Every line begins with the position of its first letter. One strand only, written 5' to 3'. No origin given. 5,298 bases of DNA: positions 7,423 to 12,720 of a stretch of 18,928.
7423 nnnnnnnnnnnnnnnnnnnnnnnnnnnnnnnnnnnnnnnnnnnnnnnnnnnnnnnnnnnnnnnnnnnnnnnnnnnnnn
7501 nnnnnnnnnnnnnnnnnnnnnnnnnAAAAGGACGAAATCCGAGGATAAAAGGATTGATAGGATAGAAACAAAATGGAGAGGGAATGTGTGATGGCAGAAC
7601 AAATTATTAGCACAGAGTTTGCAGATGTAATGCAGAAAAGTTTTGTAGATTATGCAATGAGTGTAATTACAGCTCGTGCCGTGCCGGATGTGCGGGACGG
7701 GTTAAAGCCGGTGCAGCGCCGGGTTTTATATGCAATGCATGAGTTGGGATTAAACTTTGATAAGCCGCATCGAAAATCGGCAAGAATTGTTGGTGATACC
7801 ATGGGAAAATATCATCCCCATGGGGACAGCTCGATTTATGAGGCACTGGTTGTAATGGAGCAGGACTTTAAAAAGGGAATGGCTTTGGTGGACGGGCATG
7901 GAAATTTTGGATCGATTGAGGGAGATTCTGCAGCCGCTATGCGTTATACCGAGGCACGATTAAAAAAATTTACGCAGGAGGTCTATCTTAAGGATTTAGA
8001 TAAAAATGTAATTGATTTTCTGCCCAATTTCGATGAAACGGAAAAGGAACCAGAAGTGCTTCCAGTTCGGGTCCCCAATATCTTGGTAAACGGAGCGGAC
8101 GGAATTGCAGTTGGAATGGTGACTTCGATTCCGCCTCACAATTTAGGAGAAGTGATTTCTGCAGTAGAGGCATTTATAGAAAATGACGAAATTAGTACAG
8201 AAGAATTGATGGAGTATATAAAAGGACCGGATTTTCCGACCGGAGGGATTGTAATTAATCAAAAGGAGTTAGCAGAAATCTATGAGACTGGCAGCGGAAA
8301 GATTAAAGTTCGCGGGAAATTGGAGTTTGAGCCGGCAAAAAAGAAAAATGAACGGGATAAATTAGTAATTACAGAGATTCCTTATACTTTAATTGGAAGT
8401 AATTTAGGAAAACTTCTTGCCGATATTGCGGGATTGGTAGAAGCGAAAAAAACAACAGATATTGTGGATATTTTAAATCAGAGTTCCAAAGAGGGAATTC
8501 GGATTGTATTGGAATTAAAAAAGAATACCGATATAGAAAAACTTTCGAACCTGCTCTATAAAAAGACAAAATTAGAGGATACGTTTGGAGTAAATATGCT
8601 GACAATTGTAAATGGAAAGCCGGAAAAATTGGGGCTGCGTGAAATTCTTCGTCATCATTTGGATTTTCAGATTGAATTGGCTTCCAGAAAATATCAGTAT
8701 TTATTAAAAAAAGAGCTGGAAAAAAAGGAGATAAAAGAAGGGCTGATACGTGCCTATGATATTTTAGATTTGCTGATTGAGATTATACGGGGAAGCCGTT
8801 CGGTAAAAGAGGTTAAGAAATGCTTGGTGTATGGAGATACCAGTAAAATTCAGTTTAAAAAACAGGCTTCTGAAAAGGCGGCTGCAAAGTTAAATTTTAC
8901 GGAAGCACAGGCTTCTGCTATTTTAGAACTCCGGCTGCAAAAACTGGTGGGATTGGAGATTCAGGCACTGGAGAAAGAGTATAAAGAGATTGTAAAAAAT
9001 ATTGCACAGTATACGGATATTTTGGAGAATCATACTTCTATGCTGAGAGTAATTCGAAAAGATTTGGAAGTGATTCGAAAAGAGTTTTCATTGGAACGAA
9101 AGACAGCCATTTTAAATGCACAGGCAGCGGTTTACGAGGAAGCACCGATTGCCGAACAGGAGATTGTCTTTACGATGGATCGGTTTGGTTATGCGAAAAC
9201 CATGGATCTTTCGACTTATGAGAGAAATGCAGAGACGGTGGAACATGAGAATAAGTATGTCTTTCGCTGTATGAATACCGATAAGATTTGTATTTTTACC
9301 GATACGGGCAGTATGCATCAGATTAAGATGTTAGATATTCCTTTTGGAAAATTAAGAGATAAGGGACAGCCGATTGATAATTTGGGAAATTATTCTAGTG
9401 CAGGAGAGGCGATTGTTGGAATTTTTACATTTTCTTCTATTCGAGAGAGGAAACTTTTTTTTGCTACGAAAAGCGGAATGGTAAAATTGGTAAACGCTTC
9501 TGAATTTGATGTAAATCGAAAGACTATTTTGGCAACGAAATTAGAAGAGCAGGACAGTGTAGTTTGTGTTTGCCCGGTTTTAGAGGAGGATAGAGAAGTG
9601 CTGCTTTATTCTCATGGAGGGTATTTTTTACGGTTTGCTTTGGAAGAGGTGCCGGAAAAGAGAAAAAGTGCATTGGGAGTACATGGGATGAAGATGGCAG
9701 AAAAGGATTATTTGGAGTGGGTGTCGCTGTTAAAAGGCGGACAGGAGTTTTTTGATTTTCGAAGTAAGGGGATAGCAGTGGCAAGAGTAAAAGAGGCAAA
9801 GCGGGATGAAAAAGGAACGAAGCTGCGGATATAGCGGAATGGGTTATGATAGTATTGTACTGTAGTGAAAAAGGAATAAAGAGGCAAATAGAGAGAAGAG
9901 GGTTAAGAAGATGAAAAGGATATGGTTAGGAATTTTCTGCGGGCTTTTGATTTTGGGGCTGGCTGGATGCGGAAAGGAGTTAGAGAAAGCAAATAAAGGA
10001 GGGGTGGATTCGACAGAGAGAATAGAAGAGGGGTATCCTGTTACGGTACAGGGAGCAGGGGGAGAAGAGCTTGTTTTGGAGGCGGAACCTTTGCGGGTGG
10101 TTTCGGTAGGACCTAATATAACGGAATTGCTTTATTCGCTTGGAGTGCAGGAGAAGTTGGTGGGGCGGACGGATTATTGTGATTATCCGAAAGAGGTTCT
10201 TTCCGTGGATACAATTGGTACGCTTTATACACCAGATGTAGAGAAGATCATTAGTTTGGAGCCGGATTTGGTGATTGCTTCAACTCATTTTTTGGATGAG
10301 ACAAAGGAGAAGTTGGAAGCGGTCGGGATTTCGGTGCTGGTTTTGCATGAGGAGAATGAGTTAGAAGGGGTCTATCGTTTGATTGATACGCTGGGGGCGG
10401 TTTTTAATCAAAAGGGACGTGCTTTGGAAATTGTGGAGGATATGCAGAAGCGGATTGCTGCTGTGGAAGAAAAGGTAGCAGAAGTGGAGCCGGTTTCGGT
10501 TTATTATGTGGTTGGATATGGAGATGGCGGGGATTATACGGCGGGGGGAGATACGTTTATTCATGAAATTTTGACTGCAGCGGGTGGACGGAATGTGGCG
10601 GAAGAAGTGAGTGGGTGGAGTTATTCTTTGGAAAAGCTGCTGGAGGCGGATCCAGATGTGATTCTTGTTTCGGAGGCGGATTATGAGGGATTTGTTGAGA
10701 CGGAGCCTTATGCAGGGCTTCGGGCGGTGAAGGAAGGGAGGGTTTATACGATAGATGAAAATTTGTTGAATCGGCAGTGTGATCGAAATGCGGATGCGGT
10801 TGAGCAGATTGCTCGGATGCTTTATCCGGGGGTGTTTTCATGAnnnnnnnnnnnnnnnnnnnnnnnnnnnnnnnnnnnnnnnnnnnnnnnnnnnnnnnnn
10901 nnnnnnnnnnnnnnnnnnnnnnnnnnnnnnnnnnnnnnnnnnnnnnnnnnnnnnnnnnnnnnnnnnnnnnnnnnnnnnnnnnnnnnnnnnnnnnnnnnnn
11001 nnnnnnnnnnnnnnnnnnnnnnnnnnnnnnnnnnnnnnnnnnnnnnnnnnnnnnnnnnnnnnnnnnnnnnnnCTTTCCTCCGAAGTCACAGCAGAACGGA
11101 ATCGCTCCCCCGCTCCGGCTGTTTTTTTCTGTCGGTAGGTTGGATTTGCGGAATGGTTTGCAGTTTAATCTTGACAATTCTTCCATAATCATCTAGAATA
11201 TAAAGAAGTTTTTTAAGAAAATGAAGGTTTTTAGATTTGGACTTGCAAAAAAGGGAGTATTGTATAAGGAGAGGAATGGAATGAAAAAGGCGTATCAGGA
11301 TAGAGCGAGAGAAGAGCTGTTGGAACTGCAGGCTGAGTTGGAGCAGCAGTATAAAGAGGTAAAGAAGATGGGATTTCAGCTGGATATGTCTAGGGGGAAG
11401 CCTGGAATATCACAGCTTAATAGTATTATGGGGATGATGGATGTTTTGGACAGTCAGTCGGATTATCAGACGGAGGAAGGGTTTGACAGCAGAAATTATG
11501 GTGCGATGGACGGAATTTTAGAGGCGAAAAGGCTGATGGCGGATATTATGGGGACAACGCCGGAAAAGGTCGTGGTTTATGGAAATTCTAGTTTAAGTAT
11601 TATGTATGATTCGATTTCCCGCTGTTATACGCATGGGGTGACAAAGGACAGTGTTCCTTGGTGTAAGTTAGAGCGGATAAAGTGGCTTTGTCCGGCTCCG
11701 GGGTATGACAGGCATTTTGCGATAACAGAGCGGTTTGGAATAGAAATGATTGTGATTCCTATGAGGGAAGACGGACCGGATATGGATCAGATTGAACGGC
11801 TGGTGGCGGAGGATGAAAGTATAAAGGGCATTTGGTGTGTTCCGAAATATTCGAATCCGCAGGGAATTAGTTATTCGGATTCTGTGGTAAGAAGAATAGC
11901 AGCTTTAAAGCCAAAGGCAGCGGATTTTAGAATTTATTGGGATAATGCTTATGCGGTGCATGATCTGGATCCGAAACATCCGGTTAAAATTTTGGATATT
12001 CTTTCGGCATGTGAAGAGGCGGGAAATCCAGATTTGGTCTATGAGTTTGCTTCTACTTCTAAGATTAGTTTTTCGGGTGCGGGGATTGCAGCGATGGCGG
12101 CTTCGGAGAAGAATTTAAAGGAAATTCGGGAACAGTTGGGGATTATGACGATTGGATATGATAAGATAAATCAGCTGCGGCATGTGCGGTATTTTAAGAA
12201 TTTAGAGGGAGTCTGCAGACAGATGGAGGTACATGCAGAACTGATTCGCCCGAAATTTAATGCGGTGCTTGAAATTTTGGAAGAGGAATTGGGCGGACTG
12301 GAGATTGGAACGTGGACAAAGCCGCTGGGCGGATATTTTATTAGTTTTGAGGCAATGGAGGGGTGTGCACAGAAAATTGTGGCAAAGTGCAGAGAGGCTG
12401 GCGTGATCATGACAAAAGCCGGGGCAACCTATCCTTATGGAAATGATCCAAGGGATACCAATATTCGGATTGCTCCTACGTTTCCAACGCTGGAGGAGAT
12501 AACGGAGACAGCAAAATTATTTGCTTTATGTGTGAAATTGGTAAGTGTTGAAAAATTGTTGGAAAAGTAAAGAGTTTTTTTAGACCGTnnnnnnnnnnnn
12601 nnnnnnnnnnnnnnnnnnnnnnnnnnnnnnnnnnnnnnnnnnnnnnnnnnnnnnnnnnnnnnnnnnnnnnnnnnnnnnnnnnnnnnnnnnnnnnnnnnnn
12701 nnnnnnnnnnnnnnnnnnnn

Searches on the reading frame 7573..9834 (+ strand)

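Call 8: search_protein_families(library=pfam, proteins=[window:7573-9834:+], max_evalue=0.001)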
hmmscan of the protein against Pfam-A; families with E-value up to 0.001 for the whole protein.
window:7573-9834:+ (753 aa): 2 families
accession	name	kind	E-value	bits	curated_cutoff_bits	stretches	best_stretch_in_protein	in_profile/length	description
PF00521.26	DNA_topoisoIV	-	3e-144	481.5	31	1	35-499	1-432/432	DNA gyrase/topoisomerase IV, subunit A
PF03989.18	DNA_gyraseA_C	-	2.9e-14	52.6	27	1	675-719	2-46/48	DNA gyrase C-terminal domain, beta-propeller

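Call 91: search_protein_families(library=ncbifam, proteins=[window:7573-9834:+], max_evalue=0.001)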
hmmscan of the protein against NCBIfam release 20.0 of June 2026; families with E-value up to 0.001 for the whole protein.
window:7573-9834:+ (753 aa): 10 families
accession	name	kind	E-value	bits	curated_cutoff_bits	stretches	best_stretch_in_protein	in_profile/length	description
NF004043.1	PRK05560.1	equivalog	3.2e-226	753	902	1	11-735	2-712/798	DNA gyrase subunit A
TIGR01063.1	gyrA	equivalog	1.8e-222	740.6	877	1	12-737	2-718/800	DNA topoisomerase (ATP-hydrolyzing) subunit A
NF004044.1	PRK05561.1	subfamily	4.3e-208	693.5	654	1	16-729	2-694/738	DNA topoisomerase (ATP-hydrolyzing)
NF010586.0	PRK13979.1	equivalog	5.8e-187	623.5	1475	1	9-729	11-726/957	DNA topoisomerase IV subunit A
TIGR01061.1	parC_Gpos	equivalog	5e-185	617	813.25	1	12-734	2-712/737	DNA topoisomerase IV subunit A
NF038098.1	GyrA_w_intein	exception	1.9e-157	526.3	1850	2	126-724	538-1129/1232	intein-containing DNA gyrase subunit A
TIGR01062.1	parC_Gneg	equivalog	6.7e-141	470.8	628.9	1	15-699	5-662/735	DNA topoisomerase IV subunit A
NF007209.0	PRK09631.1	equivalog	2.7e-72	244.4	644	1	17-579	5-508/635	DNA topoisomerase IV subunit A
NF009397.0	PRK12758.1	equivalog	1.7e-66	224.8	780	1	11-587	18-537/870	DNA gyrase/topoisomerase IV subunit A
NF007208.0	PRK09630.1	equivalog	9e-51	173.2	598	1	15-518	3-467/479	DNA topoisomerase IV subunit A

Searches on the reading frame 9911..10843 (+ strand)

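Call 8: search_protein_families(library=pfam, proteins=[window:9911-10843:+], max_evalue=0.001)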
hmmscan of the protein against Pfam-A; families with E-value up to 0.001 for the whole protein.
window:9911-10843:+ (310 aa): 1 family
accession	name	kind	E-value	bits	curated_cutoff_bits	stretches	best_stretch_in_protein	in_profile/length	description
PF01497.23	Peripla_BP_2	-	9.6e-40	136.9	27.5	1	63-284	1-234/235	Periplasmic binding protein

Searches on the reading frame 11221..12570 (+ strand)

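Call 8: search_protein_families(library=pfam, proteins=[window:11221-12570:+], max_evalue=0.001)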
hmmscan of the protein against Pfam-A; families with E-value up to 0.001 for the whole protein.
window:11221-12570:+ (449 aa): 2 families
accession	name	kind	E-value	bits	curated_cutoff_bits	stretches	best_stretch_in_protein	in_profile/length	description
PF12897.13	Asp_aminotransf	-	2.4e-159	531.1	27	1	30-447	3-418/421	Aspartate amino-transferase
PF00155.27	Aminotran_1_2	-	2.2e-07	30.8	19.7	1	87-307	32-246/361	Aminotransferase class I and II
